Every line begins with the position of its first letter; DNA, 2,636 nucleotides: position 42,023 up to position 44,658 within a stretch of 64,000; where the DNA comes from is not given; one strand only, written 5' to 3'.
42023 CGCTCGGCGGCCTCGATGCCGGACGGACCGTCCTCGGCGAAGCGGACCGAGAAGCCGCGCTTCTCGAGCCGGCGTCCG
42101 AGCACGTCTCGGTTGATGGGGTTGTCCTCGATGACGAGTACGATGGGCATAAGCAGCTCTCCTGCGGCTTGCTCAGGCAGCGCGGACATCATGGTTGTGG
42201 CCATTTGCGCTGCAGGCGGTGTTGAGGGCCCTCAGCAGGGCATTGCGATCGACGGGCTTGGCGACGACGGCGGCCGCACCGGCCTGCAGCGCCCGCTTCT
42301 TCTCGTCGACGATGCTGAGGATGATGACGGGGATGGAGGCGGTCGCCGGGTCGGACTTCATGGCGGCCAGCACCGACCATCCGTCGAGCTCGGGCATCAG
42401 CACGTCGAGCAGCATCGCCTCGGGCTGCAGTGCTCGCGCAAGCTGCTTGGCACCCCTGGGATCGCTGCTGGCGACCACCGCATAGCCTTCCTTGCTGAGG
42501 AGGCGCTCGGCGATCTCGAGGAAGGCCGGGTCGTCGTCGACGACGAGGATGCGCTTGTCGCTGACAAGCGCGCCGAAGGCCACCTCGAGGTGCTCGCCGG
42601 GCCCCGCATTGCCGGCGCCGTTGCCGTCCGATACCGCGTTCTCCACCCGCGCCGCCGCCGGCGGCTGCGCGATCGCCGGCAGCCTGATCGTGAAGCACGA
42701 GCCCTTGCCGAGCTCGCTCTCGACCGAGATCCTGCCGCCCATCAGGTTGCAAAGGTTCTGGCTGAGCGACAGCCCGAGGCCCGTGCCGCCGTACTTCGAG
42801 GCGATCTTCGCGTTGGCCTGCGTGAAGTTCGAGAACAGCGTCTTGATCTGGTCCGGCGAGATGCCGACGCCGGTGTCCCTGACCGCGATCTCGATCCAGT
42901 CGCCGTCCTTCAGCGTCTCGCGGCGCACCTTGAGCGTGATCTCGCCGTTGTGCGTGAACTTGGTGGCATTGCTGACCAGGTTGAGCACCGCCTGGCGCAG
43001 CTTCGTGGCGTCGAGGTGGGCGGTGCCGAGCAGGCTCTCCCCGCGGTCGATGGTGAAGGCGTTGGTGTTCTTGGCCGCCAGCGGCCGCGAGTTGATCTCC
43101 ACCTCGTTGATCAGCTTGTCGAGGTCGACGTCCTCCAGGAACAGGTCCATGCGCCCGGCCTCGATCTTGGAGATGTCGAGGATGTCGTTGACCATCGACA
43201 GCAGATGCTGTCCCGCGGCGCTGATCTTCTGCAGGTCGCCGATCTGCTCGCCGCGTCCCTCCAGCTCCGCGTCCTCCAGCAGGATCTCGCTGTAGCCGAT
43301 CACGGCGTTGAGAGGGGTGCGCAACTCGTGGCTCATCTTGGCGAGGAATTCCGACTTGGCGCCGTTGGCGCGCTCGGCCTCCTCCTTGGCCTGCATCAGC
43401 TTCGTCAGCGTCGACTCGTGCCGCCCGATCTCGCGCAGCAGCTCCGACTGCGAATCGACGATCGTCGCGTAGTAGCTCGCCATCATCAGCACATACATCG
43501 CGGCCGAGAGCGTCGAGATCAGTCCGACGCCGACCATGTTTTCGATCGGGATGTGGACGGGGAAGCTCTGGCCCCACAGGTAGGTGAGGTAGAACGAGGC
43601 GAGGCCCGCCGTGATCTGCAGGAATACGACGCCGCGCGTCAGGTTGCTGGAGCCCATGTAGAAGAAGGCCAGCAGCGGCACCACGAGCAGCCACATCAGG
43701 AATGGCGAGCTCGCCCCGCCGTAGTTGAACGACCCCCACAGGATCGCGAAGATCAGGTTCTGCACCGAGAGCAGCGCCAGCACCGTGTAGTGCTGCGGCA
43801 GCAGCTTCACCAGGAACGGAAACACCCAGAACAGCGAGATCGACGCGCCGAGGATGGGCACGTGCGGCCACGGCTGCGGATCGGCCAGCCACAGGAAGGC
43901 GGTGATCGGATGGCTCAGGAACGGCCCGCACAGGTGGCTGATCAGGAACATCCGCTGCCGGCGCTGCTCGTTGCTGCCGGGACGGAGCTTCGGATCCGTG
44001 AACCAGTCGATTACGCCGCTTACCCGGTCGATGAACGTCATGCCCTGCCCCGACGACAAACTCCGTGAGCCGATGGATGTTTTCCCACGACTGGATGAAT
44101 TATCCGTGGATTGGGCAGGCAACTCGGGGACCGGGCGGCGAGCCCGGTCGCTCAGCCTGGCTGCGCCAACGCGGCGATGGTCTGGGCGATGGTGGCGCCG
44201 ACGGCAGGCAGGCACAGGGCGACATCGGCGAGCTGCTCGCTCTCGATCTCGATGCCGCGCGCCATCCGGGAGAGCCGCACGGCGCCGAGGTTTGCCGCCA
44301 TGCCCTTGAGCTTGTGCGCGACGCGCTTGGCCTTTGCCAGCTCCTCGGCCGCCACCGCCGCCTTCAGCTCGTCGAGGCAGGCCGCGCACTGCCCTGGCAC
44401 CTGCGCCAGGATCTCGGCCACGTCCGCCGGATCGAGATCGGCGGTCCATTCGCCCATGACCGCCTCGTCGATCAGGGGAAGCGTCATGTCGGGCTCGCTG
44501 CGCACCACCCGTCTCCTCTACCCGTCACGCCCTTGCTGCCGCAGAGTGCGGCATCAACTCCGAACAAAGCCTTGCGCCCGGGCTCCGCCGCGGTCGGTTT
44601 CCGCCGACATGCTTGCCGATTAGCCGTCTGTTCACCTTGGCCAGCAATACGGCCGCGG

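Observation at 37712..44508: Candidate lipid-derived signalling system: FadL + alpha-oxoamine synthase + exported methyltransferase converging on an Hpt / 6-TM hybrid kinase / single-domain RR phosphorelay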

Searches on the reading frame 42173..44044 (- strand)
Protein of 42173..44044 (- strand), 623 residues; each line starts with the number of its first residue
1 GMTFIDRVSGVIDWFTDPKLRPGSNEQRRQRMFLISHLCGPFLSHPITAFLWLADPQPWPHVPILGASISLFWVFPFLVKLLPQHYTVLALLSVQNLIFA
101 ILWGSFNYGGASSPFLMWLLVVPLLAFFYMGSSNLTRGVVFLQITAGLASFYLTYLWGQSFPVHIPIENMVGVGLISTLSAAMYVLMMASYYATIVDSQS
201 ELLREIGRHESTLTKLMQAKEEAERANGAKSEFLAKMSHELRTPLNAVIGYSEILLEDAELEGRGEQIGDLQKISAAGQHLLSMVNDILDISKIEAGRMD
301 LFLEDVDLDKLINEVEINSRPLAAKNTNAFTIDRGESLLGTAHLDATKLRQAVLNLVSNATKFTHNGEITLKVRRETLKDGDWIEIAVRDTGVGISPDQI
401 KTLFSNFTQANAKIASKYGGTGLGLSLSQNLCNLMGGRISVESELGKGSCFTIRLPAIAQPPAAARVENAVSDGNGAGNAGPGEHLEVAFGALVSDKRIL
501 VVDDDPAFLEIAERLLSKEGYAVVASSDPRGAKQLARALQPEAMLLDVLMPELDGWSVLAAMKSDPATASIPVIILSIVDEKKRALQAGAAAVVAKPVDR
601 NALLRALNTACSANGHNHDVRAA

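Call 4: search_protein_families(library=pfam, proteins=[window:42173-44044:-], max_evalue=0.01)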
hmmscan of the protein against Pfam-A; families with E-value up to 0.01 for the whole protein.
window:42173-44044:- (623 aa): 5 families
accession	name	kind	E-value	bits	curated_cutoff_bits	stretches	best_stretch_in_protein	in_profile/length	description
PF02518.31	HATPase_c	-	2.6e-30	105.5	26.4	1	345-457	2-109/111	Histidine kinase-, DNA gyrase B-, and HSP90-like ATPase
PF00072.30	Response_reg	-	9.7e-21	74.5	30.2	1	499-607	1-110/111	Response regulator receiver domain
PF00512.31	HisKA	-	1.9e-18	66.7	26.9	1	229-297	1-66/66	His Kinase A (phospho-acceptor) domain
PF13589.12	HATPase_c_3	-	0.00091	19.7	25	1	349-429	3-81/137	Histidine kinase-, DNA gyrase B-, and HSP90-like ATPase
PF13581.12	HATPase_c_2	-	0.006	17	27.4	0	346-433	29-110/127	Histidine kinase-like ATPase domain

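Call 5: search_protein_families(library=ncbifam, proteins=[window:42173-44044:-], max_evalue=0.01)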
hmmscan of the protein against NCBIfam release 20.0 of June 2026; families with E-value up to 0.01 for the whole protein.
window:42173-44044:- (623 aa): 152 families (the best 25 are shown)
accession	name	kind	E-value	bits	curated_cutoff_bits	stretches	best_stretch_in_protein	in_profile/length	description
TIGR02956.1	TMAO_torS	equivalog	3e-85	287.1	676.5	1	203-617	436-826/967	TMAO reductase system sensor histidine kinase/response regulator TorS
NF008318.0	PRK11107.1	equivalog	1.1e-75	255.4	890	2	215-457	278-518/920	two-component sensor histidine kinase BarA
NF041947.1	LuxQ_Vibrio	equivalog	5.9e-73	246.1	1200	1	218-608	460-836/843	quorum-sensing autoinducer 2 sensor kinase/phosphatase LuxQ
NF038297.2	hybrid_HK_HrmK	equivalog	1.5e-70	238.5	725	1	202-603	207-600/607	hybrid histidine kinase/response regulator HrmK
NF011874.0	PRK15347.1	equivalog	1.5e-67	228.4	852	2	214-459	382-616/921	two component system sensor kinase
NF008302.0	PRK11091.1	equivalog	4.7e-66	223.5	838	1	213-614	266-646/779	aerobic respiration two-component sensor histidine kinase ArcB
NF045901.1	HisKinLetSLeg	equivalog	6e-60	203.2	1650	2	212-455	275-516/906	two-component system sensor histidine kinase LetS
NF008099.0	PRK10841.1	equivalog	6.3e-59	199.6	920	2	218-459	458-692/949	two-component system sensor histidine kinase RcsC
NF008543.0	PRK11466.1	equivalog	1.3e-55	188.7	982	1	217-617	431-804/914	TMAO reductase system sensor histidine kinase/response regulator TorS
NF041832.1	near_NosP_CTERM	subfamily_domain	6e-50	170.4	400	1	224-603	1-362/370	NahK/ErcS family hybrid sensor histidine kinase/response regulator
NF046044.1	PnpS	equivalog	8.8e-49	166.5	400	1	221-456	161-390/390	two-component system histidine kinase PnpS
NF050805.1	CellDivHKDivJCaul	equivalog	3e-47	161.1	1000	1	202-465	270-528/531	cell cycle sensor histidine kinase DivJ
NF047465.1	hybrid_HK_LvrA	exception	4.1e-46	157.4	1200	1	206-603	181-576/819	hybrid histidine kinase/response regulator LvrA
NF047874.1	MASE3_PAS_HK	subfamily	6e-46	157.5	560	1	211-464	379-632/655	MASE3 domain-containing sensor histidine kinase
TIGR02966.1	phoR_proteo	equivalog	5.7e-44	150.5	334.2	1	222-455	106-333/333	phosphate regulon sensor histidine kinase PhoR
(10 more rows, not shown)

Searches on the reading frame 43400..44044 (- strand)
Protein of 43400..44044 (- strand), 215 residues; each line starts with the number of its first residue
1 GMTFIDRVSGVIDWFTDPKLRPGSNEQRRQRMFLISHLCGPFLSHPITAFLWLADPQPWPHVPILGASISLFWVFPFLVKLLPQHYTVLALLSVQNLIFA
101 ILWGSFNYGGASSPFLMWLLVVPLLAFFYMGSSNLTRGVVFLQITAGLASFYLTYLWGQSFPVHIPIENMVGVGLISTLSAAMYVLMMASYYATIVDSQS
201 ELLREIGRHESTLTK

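Call 17: search_protein_families(library=ncbifam, proteins=[window:43415-44044:-], max_evalue=10)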
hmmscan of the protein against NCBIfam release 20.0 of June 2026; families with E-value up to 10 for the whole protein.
window:43415-44044:- (210 aa): 0 families

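Call 18: search_protein_families(library=pfam, proteins=[window:43415-44044:-], max_evalue=10)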
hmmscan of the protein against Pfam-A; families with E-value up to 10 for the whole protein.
window:43415-44044:- (210 aa): 0 families

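Call 23: find_homologous_proteins(query=window:43400-44044:-, max_evalue=0.001)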
Query window:43400-44044:- (215 aa): 28 proteins with E <= 0.001 among 406 candidates.
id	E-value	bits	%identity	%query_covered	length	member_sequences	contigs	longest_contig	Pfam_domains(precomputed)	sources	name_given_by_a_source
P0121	1.5e-86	308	72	92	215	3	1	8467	-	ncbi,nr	ncbi:MAG: hypothetical protein HC869_04250 [Rhodospirillales bacterium]|nr:hypothetical protein [Rho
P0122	7.2e-72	260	59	95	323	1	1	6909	PF00512.32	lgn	-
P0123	9.9e-72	259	57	99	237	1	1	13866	-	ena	-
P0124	8.2e-71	256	59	91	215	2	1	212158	-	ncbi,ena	-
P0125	5.9e-69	250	72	72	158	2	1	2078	-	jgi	jgi:hypothetical protein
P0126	7.5e-68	247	56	100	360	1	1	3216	PF00512.32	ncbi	ncbi:MAG: histidine kinase dimerization/phospho-acceptor domain-containing protein, partial [Pseudom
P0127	4.1e-66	241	58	91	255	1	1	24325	-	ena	-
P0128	1.3e-64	236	59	92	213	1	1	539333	-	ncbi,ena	-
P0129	2.4e-60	222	61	81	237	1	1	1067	-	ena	-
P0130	8.8e-59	217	59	86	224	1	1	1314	PF00512.32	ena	-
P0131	5.8e-58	214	81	53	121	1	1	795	-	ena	-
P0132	5.2e-57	211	71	61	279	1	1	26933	PF00571.34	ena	-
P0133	7.6e-57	211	65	69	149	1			-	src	-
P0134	2.7e-55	206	54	92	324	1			PF02518.32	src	-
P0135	1.6e-52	196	51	93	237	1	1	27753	-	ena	-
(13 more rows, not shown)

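Call 52: find_related_loci(query=A2, collection=metagenome_contigs, flank=6000)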
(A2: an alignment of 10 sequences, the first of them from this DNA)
Query A2 (204 aa) in metagenome_contigs; peptide patterns used: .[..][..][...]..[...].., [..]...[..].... (x = any residue, [..] = any of these).
199 stretches matched a pattern; 173 encode a relative of the query (tblastn E <= 1e-3); the best 80 are kept; 80 distinct loci.
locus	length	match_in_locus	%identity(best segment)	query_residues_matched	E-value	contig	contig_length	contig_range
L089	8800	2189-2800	77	1-204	7e-108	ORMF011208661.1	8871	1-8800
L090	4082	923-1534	75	1-204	2e-107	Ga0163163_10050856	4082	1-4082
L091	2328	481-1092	77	1-204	1e-111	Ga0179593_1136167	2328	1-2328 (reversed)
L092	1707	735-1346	74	1-204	2e-110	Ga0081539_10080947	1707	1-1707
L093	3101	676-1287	74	1-204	1e-102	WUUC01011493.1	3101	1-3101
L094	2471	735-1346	72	1-204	3e-101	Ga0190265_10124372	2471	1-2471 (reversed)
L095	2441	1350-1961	72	1-204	3e-101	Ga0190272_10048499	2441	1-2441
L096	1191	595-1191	74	1-199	2e-105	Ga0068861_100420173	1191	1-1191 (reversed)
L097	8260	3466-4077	72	1-204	2e-97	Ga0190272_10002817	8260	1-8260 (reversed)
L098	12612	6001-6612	63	1-204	4e-86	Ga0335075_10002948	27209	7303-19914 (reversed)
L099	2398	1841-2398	68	1-186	5e-86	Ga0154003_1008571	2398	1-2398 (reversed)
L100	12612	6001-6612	60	1-204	6e-82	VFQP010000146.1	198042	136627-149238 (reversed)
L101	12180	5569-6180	60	1-204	1e-81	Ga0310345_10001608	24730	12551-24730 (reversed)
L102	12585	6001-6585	63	10-204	4e-81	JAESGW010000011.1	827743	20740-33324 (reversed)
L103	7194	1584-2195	61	1-204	6e-81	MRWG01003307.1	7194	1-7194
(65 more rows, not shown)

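Call 78: predict_structure(alignment_id=A3)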
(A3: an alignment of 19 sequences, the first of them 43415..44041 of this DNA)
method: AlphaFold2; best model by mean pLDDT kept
length: 209 residues; sequences in the alignment: 19
mean_pLDDT: 90.1   pTM: 0.84
mean pLDDT of the five models: 90.1, 89.5, 88.6, 87.6, 86.9
residues with pLDDT >= 90: 126; 70-90: 80; 50-70: 3; < 50: 0
segments of 3 or more residues with pLDDT < 50: none
pLDDT, mean of each block of 10 residues (from residue 1): 84 94 91 93 93 94 97 97 96 97 92 89 91 93 95 89 85 86 84 74 79
secondary structure, 60 per line:
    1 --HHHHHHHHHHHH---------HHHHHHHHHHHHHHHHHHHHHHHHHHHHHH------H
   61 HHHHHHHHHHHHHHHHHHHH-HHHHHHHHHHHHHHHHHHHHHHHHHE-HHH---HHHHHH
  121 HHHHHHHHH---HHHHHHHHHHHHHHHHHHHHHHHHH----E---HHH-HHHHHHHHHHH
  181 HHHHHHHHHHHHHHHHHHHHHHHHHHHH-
elements in order: H3-14 H24-53 H60-80 H82-106 H115-129 H133-157 H170-208

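Call 81: fold_search(model_id=the predicted structure, library=pdb)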
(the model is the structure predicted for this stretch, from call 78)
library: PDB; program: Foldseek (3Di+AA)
matches with E <= 10: 356; with E <= 0.001: 0
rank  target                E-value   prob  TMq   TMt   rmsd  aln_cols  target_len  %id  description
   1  8vy9_R                1.1e-01  0.33  0.21  0.18  19.3       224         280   13  CryoEM structure of Ggust-coupled TAS2R14 with cholesterol and an intracellular tastant (released 2024-04-03)
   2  5lxa_A                2.5e-01  0.63  0.32  0.26   9.0       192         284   13  CRYSTAL STRUCTURE OF HUMAN ADIPONECTIN RECEPTOR 2 IN COMPLEX WITH A C18 FREE FATTY ACID AT 3.0 ANGSTROM RESOLUTION (released 2017-03-22)
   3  8ikj                  3.5e-01  0.30  0.24  0.12  19.4       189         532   12  Cryo-EM structure of the inactive CD97 (released 2024-02-14)
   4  6ks1_A                3.9e-01  0.51  0.31  0.25   9.1       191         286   16  Crystal structure of the human adiponectin receptor 2 (released 2020-08-19)
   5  9ij9_R                3.9e-01  0.18  0.21  0.18  19.1       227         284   14  A Cryo-EM structure of Bitter taste receptor TAS2R14 with Gi complex (released 2024-07-24)
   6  5lx9_A                4.0e-01  0.38  0.31  0.25  10.4       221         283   14  CRYSTAL STRUCTURE OF HUMAN ADIPONECTIN RECEPTOR 2 IN COMPLEX WITH A C18 FREE FATTY ACID AT 2.4 ANGSTROM RESOLUTION (released 2017-03-22)
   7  5lwy_A                4.0e-01  0.38  0.31  0.25  10.3       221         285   14  Revised crystal structure of the human adiponectin receptor 2 in complex with a C18 free fatty acid (released 2017-03-22)
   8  9iiw                  4.2e-01  0.20  0.21  0.18  19.2       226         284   13  A local Cryo-EM structure of Bitter taste receptor TAS2R14 (released 2024-07-24)
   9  8zsj_R                4.7e-01  0.23  0.22  0.17  18.3       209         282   10  Cryo-EM structure of the apo hTAAR1-Gs complex (released 2024-07-24)
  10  9bue_R                5.7e-01  0.15  0.21  0.15  20.1       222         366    9  Human calcitonin Receptor in complex with Gs and cagrilintide in the CT-like conformation (repeat) (released 2025-04-16)
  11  8htt_B                6.9e-01  0.33  0.31  0.20   9.6       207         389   14  Cryo-EM structure of human TMEM87A, gluconate-bound (released 2023-12-27)
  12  8k2x_R                6.9e-01  0.23  0.26  0.21  20.8       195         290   11  CXCR3-DNGi complex activated by CXCL10 (released 2023-11-29)
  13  8wc8_R                6.9e-01  0.21  0.24  0.20  19.8       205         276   12  Cryo-EM structure of the ZH8651-bound hTAAR1-Gs complex (released 2023-12-27)
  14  9ijd_R                7.6e-01  0.13  0.19  0.17  17.3       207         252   22  Carazolol-activated human beta3 adrenergic receptor (released 2024-08-21)
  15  8rql_R                8.4e-01  0.13  0.22  0.18  19.5       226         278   14  TAS2R14 receptor bound to flufenamic acid and gustducin (released 2024-11-27)
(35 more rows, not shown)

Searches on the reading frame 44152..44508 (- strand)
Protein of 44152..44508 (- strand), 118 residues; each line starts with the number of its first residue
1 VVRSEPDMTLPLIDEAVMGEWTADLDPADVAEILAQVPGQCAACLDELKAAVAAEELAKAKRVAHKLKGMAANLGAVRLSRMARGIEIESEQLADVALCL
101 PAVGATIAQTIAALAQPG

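Call 4: search_protein_families(library=pfam, proteins=[window:44152-44508:-], max_evalue=0.01)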
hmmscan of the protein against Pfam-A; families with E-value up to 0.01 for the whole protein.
window:44152-44508:- (118 aa): 2 families
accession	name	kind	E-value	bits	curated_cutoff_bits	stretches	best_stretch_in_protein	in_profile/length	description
PF01627.28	Hpt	-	4.9e-12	46.4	24.6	1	39-113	8-80/84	Hpt domain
PF07743.18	HSCB_C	-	0.0025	18.6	22.1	1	23-68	20-64/74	HSCB C-terminal oligomerisation domain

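Call 5: search_protein_families(library=ncbifam, proteins=[window:44152-44508:-], max_evalue=0.01)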
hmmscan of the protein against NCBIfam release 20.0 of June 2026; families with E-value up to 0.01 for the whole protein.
window:44152-44508:- (118 aa): 3 families
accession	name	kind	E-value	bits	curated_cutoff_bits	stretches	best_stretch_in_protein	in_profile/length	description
TIGR02956.1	TMAO_torS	equivalog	3e-09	35.6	676.5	1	7-114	858-964/967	TMAO reductase system sensor histidine kinase/response regulator TorS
NF008543.0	PRK11466.1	equivalog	3.3e-05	21.9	982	1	15-114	810-902/914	TMAO reductase system sensor histidine kinase/response regulator TorS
NF041948.1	Phrelay_LuxU_Vib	equivalog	0.0056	17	140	1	45-90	36-81/110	quorum-sensing phosphorelay protein LuxU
